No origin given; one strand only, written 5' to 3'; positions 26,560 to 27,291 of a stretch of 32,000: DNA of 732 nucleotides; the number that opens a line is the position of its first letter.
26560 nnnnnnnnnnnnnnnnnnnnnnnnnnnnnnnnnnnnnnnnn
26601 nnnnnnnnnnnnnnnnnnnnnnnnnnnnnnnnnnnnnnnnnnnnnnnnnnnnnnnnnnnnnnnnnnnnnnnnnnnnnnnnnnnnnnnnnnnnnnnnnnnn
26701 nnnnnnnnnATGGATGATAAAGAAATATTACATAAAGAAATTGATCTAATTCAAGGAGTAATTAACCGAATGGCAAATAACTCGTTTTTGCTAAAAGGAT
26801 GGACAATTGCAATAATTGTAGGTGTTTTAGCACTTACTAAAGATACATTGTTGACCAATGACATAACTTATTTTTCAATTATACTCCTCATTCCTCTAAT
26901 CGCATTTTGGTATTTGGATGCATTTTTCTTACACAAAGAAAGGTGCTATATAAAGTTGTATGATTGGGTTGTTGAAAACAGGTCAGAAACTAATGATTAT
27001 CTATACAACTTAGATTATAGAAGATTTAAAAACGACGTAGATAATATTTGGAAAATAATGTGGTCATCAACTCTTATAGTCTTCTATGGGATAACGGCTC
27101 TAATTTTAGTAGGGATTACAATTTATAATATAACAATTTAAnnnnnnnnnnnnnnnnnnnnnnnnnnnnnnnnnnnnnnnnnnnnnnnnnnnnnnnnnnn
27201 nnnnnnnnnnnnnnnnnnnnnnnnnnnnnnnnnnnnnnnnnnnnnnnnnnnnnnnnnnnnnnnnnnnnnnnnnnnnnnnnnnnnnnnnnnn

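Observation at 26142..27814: Low-GC TIR / 3-TM protein / ThsB-like TIR operon lacking any known Thoeris effector: candidate undescribed membrane-effector TIR defence system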

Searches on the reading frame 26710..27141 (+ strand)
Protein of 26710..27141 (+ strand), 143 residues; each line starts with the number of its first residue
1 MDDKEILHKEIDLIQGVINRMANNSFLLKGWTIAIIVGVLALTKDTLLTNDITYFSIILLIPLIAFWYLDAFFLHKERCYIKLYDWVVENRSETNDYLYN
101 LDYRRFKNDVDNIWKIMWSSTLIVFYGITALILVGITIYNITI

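Call 3: search_protein_families(library=pfam, proteins=[window:26710-27141:+], max_evalue=1)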
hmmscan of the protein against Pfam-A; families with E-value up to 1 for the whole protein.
window:26710-27141:+ (143 aa): 0 families

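Call 4: search_protein_families(library=padloc, proteins=[window:26710-27141:+], max_evalue=1)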
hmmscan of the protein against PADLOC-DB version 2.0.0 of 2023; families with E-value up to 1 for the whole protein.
window:26710-27141:+ (143 aa): 4 families
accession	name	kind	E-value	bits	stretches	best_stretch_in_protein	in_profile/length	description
PDLC04686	PDC-M50A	-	1.7e-40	136.4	1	6-137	4-129/134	-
PDLC04684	PDC-M50A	-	1.7e-29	101.3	1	2-142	9-139/159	-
PDLC04685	PDC-M50A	-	4.5e-27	92.9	1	1-133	1-122/130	-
PDLC04687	PDC-M50A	-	8.7e-19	66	1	10-136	15-135/144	-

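Call 5: search_protein_families(library=ncbifam, proteins=[window:26710-27141:+], max_evalue=1)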
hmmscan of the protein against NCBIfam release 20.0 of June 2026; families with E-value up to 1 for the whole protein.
window:26710-27141:+ (143 aa): 0 families

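Call 9: find_homologous_proteins(query=window:26710-27141:+)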
Query window:26710-27141:+ (143 aa): 1013 proteins with E <= 0.001 among 1028 candidates; the best 120 are listed.
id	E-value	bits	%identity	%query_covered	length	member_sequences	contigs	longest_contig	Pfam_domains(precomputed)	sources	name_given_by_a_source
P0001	3.9e-87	308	100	100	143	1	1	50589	-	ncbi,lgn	-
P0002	2.0e-70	254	81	97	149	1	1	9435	-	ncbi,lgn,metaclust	metaclust:status=active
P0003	2.3e-70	254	81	97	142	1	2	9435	-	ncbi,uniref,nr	ncbi:hypothetical protein SAMN05444143_1274 [Flavobacterium succinicans]|uniref:Uncharacterized prot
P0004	6.1e-70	252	81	97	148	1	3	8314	-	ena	-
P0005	6.1e-70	252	81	97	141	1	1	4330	-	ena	-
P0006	1.7e-69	251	81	97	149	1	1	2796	-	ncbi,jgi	jgi:hypothetical protein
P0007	5.0e-69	249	81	97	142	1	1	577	-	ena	-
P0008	1.1e-68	248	79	97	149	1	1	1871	-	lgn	-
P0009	3.5e-68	246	80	97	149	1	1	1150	-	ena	-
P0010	5.1e-68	246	78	97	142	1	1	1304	-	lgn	-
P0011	5.6e-68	246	81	97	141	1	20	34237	-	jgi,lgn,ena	-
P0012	6.0e-68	246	79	97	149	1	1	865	-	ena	-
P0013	6.1e-68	246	81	97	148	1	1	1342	-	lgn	-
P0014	1.7e-67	244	78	97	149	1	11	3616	-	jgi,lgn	jgi:hypothetical protein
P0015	1.9e-67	244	78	97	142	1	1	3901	-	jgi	jgi:hypothetical protein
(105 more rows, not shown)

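Call 23: find_related_loci(query=A1, collection=genome_contigs, flank=6000)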
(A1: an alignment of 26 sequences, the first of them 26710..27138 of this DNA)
Query A1 (143 aa) in genome_contigs; peptide patterns used: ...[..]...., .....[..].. (x = any residue, [..] = any of these).
570 stretches matched a pattern; 455 encode a relative of the query (tblastn E <= 1e-3); the best 80 are kept; 80 distinct loci.
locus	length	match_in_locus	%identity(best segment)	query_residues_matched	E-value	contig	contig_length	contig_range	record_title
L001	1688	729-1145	73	3-141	1e-69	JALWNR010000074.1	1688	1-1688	MAG: Bacteroidales bacterium isolate M17_metabat2_scaf2bin.272 M17_NODE_115665_length_1688_cov_0.809737, whole genome sh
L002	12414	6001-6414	70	3-140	2e-64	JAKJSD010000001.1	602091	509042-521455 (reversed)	Ancylomarina sp. DW003 1, whole genome shotgun sequence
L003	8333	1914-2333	67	3-142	8e-64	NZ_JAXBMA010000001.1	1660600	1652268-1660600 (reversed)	Draconibacterium sp. IB214405 contig_1, whole genome shotgun sequence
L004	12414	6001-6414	73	3-140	2e-63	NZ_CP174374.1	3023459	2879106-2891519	Flavobacterium mekongense strain TBRC 19031 chromosome, complete genome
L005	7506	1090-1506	81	3-141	3e-75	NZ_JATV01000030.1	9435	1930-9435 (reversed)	Flavobacterium succinicans LMG 10402 contig_30, whole genome shotgun sequence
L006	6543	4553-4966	64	4-141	3e-61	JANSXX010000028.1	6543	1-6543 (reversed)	MAG: bacterium isolate bin.36 k141_163145_length_6543_cov_69.9688, whole genome shotgun sequence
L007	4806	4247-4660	64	4-141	9e-61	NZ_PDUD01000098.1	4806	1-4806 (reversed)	Flavilitoribacter nigricans DSM 23189 = NBRC 102662 contig98, whole genome shotgun sequence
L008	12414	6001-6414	64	4-141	2e-60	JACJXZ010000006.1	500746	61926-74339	MAG: Lewinellaceae bacterium isolate HK-STAS-BACT-25 HK-STAS-BACT-25_6, whole genome shotgun sequence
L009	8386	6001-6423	70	1-141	2e-59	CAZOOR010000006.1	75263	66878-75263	MAG TPA_asm: uncultured Hyphomicrobiales bacterium isolate binchicken_co67_141 genome assembly, contig: NODE_237_length_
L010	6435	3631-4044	61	4-141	1e-58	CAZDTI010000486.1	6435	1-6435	MAG TPA_asm: uncultured Saprospiraceae bacterium isolate SRP065251_co2_95 genome assembly, contig: NODE_12163_length_643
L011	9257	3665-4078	66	3-140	3e-58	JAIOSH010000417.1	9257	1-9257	MAG: Bacteroidales bacterium isolate SMBSF39 bin_16_k127_11407, whole genome shotgun sequence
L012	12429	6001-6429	60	1-143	1e-56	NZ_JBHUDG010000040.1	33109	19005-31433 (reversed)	Pseudopedobacter beijingensis strain CGMCC 1.12329 soapdenovo_K_105_40, whole genome shotgun sequence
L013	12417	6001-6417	66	3-141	4e-56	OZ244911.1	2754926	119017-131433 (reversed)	MAG: Flavobacteriaceae bacterium isolate 8ca7a0d8-6e3b-414d-a820-cc02f0961b85 genome assembly, chromosome: 1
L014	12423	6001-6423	65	1-141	5e-55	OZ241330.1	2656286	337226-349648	MAG: Flavobacteriaceae bacterium isolate fa1de417-fa23-45fd-b87b-4e01705e62a1 genome assembly, chromosome: 1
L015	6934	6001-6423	57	1-141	8e-53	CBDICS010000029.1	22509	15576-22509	MAG: Saprospiraceae bacterium isolate a23b7677-c5c3-4575-ba98-54ad289a6580 genome assembly, contig: contig_29, whole gen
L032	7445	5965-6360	54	7-140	6e-40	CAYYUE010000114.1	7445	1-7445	MAG TPA_asm: uncultured Bacteroidaceae bacterium isolate SRP335695_co1_125 genome assembly, contig: NODE_4698_length_744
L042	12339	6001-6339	45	9-127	8e-28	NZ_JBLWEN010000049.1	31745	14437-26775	Candidatus Electronema sp. JM S1CJMS.110496, whole genome shotgun sequence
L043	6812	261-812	34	4-141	9e-28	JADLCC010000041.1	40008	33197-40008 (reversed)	MAG: Saprospiraceae bacterium isolate SJ208 c_000000057273, whole genome shotgun sequence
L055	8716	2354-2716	39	1-127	3e-25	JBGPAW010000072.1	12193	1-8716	MAG: Phycisphaerae bacterium isolate OBJ_0618_130150_12 k141_7045618_length_12193_cov_9.0000, whole genome shotgun seque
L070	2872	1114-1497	37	1-138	8e-24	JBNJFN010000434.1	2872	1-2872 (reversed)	MAG: Bacteroidota bacterium isolate Y22_60dBSe2.bin.74 NODE_67241_length_2872_cov_9.131987, whole genome shotgun sequenc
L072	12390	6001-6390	35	3-138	1e-23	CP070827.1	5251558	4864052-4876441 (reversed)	MAG: Phycisphaerales bacterium isolate bin11 chromosome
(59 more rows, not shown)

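Call 27: search_protein_representatives(alignment_id=A1)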
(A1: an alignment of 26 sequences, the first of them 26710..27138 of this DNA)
Query: 26 sequences, 142 profile positions. Proteins with E-value up to 0.001 (for the whole library): 4103; up to 1e-10: 2057; up to 1e-30: 74. The best 150 are listed.
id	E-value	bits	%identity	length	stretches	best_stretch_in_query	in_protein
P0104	1.5e-70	252.2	-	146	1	3-141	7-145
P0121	2.3e-61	222.4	-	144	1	2-137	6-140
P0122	1.2e-59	216.8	-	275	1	1-141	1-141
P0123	6.8e-55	201.5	-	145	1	1-139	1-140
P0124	2.3e-48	180.3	-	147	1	3-141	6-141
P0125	1.3e-46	174.6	-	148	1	3-141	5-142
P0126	1.4e-46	174.5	-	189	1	2-140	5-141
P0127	9.2e-46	171.8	-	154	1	2-141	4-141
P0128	5.0e-45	169.5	-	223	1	1-135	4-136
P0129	6.9e-44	165.8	-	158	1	3-139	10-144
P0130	3.7e-43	163.4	-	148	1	2-136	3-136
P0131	2.3e-42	160.9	-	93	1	1-80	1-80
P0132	2.7e-42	160.6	-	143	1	1-136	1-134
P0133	1.3e-41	158.3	-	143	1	1-136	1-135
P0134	6.5e-41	156.1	-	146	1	1-140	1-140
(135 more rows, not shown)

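Call 29: search_protein_families(library=pfam, alignment_id=A2, max_evalue=0.1)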
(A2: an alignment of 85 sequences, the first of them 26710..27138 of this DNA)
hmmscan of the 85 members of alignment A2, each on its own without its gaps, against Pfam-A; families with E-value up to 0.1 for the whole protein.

A. member 1, window:26710-27138:+ (143 aa): 0 families

B. families by the number of members that match (of 85 scanned): 39 families (the first 25 are shown)
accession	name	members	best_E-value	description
PF11683.13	DUF3278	14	0.00043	Protein of unknown function (DUF3278)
PF14340.12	DUF4395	9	7.2e-06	Domain of unknown function (DUF4395)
PF05814.16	Ac76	3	0.0035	Orf76 (Ac76)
PF13038.11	DUF3899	3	0.0052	Domain of unknown function (DUF3899)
PF20226.3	DUF6585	2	0.0021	Family of unknown function (DUF6585)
PF20712.2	CyanoTRADDas_TM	2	0.0032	Cyanobacterial TRADD-N associated 2-Transmembrane domain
PF10602.15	RPN7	2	0.018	26S proteasome subunit RPN7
PF13869.12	NUDIX_2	1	0.00073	Nucleotide hydrolase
PF04304.18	DUF454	1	0.00098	Protein of unknown function (DUF454)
PF15562.11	Imm17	1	0.0031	Immunity protein 17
PF22075.2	DUF6939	1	0.0051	Family of unknown function (DUF6939)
PF25487.1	ETR1_N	1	0.0063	Ethylene receptor 1-like, N-terminal domain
PF14256.11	YwiC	1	0.011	YwiC-like protein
PF11087.14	PRD1_DD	1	0.011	PRD1 phage membrane DNA delivery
PF07254.17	Cpta_toxin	1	0.014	Membrane-bound toxin component of toxin-antitoxin system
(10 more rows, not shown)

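Call 30: predict_structure(alignment_id=A1)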
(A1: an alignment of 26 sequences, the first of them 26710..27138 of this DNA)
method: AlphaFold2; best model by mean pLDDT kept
length: 143 residues; sequences in the alignment: 26
mean_pLDDT: 81.3   pTM: 0.69
mean pLDDT of the five models: 81.3, 79.9, 79.6, 78.8, 73.1
residues with pLDDT >= 90: 7; 70-90: 117; 50-70: 19; < 50: 0
segments of 3 or more residues with pLDDT < 50: none
pLDDT, mean of each block of 10 residues (from residue 1): 74 86 86 80 61 75 89 90 86 71 82 88 87 83 75
secondary structure, 60 per line:
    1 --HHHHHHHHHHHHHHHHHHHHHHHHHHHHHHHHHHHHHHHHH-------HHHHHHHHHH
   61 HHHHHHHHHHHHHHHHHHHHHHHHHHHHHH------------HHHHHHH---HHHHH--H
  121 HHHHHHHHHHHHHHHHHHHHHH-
elements in order: H3-43 H51-90 H103-109 H113-117 H120-142

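Call 36: fold_search(model_id=the predicted structure, library=pdb)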
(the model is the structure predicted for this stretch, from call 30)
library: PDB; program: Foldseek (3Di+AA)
matches with E <= 10: 122; with E <= 0.001: 0
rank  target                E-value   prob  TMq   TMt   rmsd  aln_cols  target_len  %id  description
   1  4hkr_A                9.5e-01  0.12  0.23  0.20  19.9       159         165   12  Calcium release-activated calcium (CRAC) channel ORAI (released 2012-11-28)
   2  6vj5_B                1.3e+00  0.23  0.38  0.32  15.8       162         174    8  Structure of PE25-PPE41(A124L) in complex with EspG5 chaperone from the type VII (ESX-5) secretion system (released 2021-01-27)
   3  6n1l                  1.4e+00  0.08  0.21  0.21  19.8       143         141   15  The complement inhibitory domain of B. burgdorferi BBK32. (released 2019-03-27)
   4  5xfs_B                1.5e+00  0.09  0.24  0.20  18.6       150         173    9  Crystal structure of PE8-PPE15 in complex with EspG5 from M. tuberculosis (released 2017-08-30)
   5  7mzt_I                2.0e+00  0.09  0.25  0.26  19.4       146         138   14  Borrelia burgdorferi BBK32-C in complex with an autolytic fragment of human C1r at 4.1A (released 2021-09-29)
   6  4x0r_B                2.2e+00  0.07  0.22  0.16  18.2       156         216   12  Crystal structure of human MxB stalk domain (released 2014-12-10)
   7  4uos                  2.4e+00  0.11  0.30  0.23  21.2       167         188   11  Thermodynamic hyperstability in parametrically designed helical bundles (released 2014-11-05)
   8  6r2g_A                2.4e+00  0.09  0.25  0.25  10.6       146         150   11  Crystal structure of a single-chain protein mimetic of the gp41 NHR trimer in complex with the synthetic CHR peptide C (released 2019-07-10)
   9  8a1g_D                2.4e+00  0.04  0.20  0.16  26.6       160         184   12  Structure of the SNX1-SNX5 complex (released 2023-06-14)
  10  2d4c_D                2.7e+00  0.07  0.25  0.18  18.6       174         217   11  Crystal structure of the endophilin BAR domain mutant (released 2006-07-11)
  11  9s99_B                3.2e+00  0.33  0.47  0.36  16.4       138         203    9  CdvB2 filament - high twist, class B (released 2026-01-28)
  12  7xgg_A                3.2e+00  0.07  0.25  0.22  22.1       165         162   12  Crystal structure of BCL-xL in complex with computationally designed inhibitor protein (released 2022-07-20)
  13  9fed                  3.3e+00  0.09  0.29  0.24  10.3       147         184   10  Single-chain chimeric protein mimicking the interaction between HR1 and HR2 in HIV gp41 (released 2025-05-28)
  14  4x0r_A                3.3e+00  0.04  0.18  0.14  22.3       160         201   11  Crystal structure of human MxB stalk domain (released 2014-12-10)
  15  8a1g_C                3.5e+00  0.10  0.32  0.26  25.1       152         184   12  Structure of the SNX1-SNX5 complex (released 2023-06-14)
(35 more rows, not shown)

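Call 38: search_dna_similar(query=window:26710-27138:+, collection=plasmids, mode=protein, max_evalue=0.001, max_rows=25)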
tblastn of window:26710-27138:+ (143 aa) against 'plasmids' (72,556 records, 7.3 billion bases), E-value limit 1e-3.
Records with a match: 133; places in all: 134; records where one place covers at least 80% of the query: 68.
Best place of each record, by identity: <60% 133.
By first word of the organism name: Klebsiella 40; Escherichia 36; Campylobacter 10; Lactiplantibacillus 5; Enterobacter 4; Priestia 3; Levilactobacillus 3; Sulfitobacter 2; Streptomyces 2; Shigella 2; and 23 more.
By predicted mobility (MOB-suite, as given by PLSDB): conjugative 82; non-mobilizable 30; mobilizable 21.
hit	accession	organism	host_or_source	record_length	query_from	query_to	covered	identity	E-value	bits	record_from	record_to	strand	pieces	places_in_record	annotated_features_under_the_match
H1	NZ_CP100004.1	Halorussus vallis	cell culture,saline soil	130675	2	143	99%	44.1%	1e-26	110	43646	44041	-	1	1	hypothetical protein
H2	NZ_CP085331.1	Haladaptatus salinisoli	cell culture,saline soil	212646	10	141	92%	40.2%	1e-25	107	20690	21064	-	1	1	hypothetical protein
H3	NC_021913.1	Halorhabdus tiamatea SARL4B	-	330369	1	134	94%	39.6%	7e-24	102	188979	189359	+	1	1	hypothetical protein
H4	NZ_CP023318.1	Priestia megaterium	Plant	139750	1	139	97%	37.9%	8e-20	91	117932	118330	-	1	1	hypothetical protein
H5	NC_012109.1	Desulforapulum autotrophicum HRM2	-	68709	9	134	88%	40.6%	8e-18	86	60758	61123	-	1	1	hypothetical protein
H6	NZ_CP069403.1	Priestia megaterium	Homo sapiens,Pure culture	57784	9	126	83%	42.9%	3e-19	89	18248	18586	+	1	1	hypothetical protein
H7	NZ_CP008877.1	Terribacillus goriensis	Cryptomeria japonica var. sinensis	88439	9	132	87%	39.8%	2e-19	90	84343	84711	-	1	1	hypothetical protein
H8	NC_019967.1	Natrinema pellirubrum DSM 15624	-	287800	2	143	99%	33.3%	4e-13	72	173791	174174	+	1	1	none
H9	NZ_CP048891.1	Priestia megaterium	culture,agricultural soil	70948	9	126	83%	39.8%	6e-18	86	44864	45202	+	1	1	hypothetical protein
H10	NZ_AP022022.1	Klebsiella sp. WP3-S18-ESBL-05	-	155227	3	133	92%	34.4%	2e-16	82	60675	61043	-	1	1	hypothetical protein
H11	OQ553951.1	Campylobacter jejuni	Homo sapiens,human,feces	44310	2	127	88%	35.7%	7e-19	88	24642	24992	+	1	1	DUF3899 domain-containing protein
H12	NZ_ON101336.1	Campylobacter jejuni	-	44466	2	127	88%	35.7%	8e-19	88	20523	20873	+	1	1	hypothetical protein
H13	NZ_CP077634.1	Campylobacter jejuni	Homo sapiens,stool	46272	2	127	88%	35.7%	8e-19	88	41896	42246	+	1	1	hypothetical protein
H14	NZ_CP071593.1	Campylobacter jejuni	Homo sapiens,feces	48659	2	127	88%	35.7%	8e-19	88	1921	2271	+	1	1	hypothetical protein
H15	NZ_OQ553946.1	Campylobacter coli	Homo sapiens,human,feces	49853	2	127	88%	35.7%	8e-19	88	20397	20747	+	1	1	hypothetical protein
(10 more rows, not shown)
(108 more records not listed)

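Call 39: get_annotated_region(hit=H4, flank=3000)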
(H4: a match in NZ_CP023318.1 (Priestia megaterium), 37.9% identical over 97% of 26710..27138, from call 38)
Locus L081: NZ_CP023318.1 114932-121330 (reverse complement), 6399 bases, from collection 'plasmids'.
description: Priestia megaterium strain A plasmid p1, complete sequence
organism: Priestia megaterium (NCBI taxid 1404)
taxonomy: Bacteria; Bacillota; Bacilli; Bacillales; Bacillaceae; Priestia; Priestia megaterium
host: -; source: Plant; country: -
typing (MOB-suite, as given by PLSDB): mobilizable; replicon rep_cluster_385; relaxase MOBP
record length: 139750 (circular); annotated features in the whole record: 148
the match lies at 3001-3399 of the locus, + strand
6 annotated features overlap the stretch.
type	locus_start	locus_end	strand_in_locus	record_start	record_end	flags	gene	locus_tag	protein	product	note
CDS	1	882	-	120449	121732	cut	-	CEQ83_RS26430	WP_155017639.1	hypothetical protein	-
CDS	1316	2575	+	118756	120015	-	dcm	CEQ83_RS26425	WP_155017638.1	DNA (cytosine-5-)-methyltransferase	GO:0006304 - DNA modification [Evidence IEA]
CDS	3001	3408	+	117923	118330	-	-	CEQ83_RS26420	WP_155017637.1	hypothetical protein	-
CDS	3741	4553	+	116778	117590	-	-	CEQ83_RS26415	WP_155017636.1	toll/interleukin-1 receptor domain-containing protein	-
CDS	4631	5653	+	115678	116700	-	-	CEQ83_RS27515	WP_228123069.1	TIR domain-containing protein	GO:0007165 - signal transduction [Evidence IEA]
CDS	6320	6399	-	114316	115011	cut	-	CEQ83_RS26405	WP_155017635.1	hypothetical protein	-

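Call 40: get_annotated_region(hit=H10, flank=3000)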
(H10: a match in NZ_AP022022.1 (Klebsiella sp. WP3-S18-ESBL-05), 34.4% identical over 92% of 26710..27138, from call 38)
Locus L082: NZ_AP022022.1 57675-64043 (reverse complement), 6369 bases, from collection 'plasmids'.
description: Klebsiella sp. WP3-S18-ESBL-05 plasmid pWP3-S18-ESBL-05_2, complete sequence
organism: Klebsiella sp. WP3-S18-ESBL-05 (NCBI taxid 2675711)
taxonomy: Bacteria; Pseudomonadota; Gammaproteobacteria; Enterobacterales; Enterobacteriaceae; Klebsiella; Klebsiella sp. WP3-S18-ESBL-05
host: -; source: -; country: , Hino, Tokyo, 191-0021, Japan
typing (MOB-suite, as given by PLSDB): conjugative; relaxase MOBF; mating-pair formation MPF_F
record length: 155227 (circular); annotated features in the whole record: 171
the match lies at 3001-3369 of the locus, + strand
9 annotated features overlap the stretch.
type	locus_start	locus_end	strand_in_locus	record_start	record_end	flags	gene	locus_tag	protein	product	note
CDS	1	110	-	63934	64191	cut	-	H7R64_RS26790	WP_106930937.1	DNA polymerase III subunit theta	GO:0006260 - DNA replication [Evidence IEA]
CDS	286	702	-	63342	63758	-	-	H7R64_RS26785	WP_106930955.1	DUF1380 family protein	-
CDS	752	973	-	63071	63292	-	-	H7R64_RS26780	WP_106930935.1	hypothetical protein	-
CDS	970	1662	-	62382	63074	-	-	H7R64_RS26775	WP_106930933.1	DNA methylase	-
CDS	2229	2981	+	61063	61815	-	-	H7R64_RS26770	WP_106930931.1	toll/interleukin-1 receptor domain-containing protein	GO:0007165 - signal transduction [Evidence IEA]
CDS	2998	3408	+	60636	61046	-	-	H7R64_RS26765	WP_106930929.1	hypothetical protein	-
CDS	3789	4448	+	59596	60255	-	-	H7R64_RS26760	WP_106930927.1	hypothetical protein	-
CDS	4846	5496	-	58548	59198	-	-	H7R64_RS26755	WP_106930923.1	plasmid partitioning/stability family protein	-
CDS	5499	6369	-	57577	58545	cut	parM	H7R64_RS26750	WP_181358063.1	plasmid segregation protein ParM domain-containing protein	-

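Call 48: search_protein_families(library=pfam, proteins=[L081:3001-3405:+, L082:2998-3405:+], max_evalue=10)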
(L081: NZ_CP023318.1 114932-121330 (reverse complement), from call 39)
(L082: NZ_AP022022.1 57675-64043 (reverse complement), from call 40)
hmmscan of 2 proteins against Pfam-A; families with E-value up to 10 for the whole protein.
L081:3001-3405:+ (135 aa): 1 family
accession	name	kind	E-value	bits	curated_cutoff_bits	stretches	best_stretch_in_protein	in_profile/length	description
PF11241.13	DUF3043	-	4.6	7.7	25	1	17-83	74-138/171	Protein of unknown function (DUF3043)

L082:2998-3405:+ (136 aa): 1 family
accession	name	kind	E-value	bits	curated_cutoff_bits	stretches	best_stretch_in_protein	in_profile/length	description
PF11683.13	DUF3278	-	0.0052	17.3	26.6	1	13-77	28-94/130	Protein of unknown function (DUF3278)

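Call 50: find_encoding_contigs(protein=window:26710-27141:+, flank=10000, max_places=3)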
Protein window:26710-27141:+ (143 aa): 1 contig read that carries it; 1 place shown.
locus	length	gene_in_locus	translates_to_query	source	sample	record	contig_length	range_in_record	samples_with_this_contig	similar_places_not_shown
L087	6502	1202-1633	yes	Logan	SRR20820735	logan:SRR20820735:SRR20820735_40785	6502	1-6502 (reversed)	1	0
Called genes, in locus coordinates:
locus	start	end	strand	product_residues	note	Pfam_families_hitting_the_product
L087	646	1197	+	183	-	PF08937:ThsB_TIR (faint), PF13676:TIR_2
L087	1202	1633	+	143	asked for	-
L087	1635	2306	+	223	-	PF08937:ThsB_TIR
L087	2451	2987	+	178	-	PF09965:DUF2199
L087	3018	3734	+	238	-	PF04256:DUF434, PF18481:DUF5616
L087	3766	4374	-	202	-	PF13532:2OG-FeII_Oxy_2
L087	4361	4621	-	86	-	PF02805:Ada_Zn_binding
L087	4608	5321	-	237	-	PF09859:Oxygenase-NA, PF13640:2OG-FeII_Oxy_3 (weak)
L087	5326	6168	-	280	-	PF00165:HTH_AraC, PF12833:HTH_18, PF01035:DNA_binding_1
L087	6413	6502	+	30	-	?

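Call 51: list_cluster_members(proteins=[window:26710-27138:+, window:27143-27811:+, window:26154-26702:+, window:27959-28492:+])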
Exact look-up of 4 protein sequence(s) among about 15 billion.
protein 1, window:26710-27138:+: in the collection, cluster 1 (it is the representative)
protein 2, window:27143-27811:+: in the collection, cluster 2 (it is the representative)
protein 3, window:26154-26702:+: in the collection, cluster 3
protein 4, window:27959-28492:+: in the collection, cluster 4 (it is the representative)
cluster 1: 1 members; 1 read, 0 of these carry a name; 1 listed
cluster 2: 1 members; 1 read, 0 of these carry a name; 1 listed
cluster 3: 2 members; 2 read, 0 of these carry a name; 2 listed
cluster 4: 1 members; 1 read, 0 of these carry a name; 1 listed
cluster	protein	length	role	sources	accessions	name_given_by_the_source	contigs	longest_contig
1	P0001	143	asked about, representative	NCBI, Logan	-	-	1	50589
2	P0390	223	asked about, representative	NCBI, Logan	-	-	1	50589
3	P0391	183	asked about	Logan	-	-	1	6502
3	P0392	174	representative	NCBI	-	-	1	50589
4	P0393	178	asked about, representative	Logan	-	-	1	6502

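Call 54: search_protein_families(library=pfam, alignment_id=A3, max_evalue=0.001)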
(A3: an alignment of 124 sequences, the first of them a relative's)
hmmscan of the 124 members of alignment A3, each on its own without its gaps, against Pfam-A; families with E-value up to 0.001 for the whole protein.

A. member 1, L001:154-723:+ (190 aa): 1 family
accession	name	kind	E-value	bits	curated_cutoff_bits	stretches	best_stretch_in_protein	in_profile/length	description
PF13676.11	TIR_2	-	9.1e-08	33.1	28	1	43-141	1-95/122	TIR domain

B. families by the number of members that match (of 124 scanned): 27 families (the first 25 are shown)
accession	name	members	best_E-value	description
PF08937.16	ThsB_TIR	69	8.2e-29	Thoeris protein ThsB, TIR-like domain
PF13676.11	TIR_2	38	9.1e-15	TIR domain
PF05014.21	Nuc_deoxyrib_tr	5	9.1e-06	Nucleoside 2-deoxyribosyltransferase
PF04326.19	SLFN_AlbA_2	2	1.4e-20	Schlafen, AlbA_2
PF01582.25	TIR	2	2.6e-08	TIR domain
PF00202.27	Aminotran_3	1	4.1e-122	Aminotransferase class-III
PF14219.11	DUF4328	1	8.8e-36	Domain of unknown function (DUF4328)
PF19778.5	RE_endonuc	1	1.4e-35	Endonuclease domain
PF14267.11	DUF4357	1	2.8e-20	Domain of unknown function (DUF4357)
PF16289.11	PIN_12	1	7.2e-17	PIN domain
PF04397.21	LytTR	1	5.1e-16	LytTr DNA-binding domain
PF01420.25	Methylase_S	1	2.6e-15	Type I restriction modification DNA specificity domain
PF01609.27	DDE_Tnp_1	1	8.9e-15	Transposase DDE domain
PF13751.12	DDE_Tnp_1_6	1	4.5e-14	Transposase DDE domain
PF13749.12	HATPase_c_4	1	4.9e-14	Putative ATP-dependent DNA helicase recG C-terminal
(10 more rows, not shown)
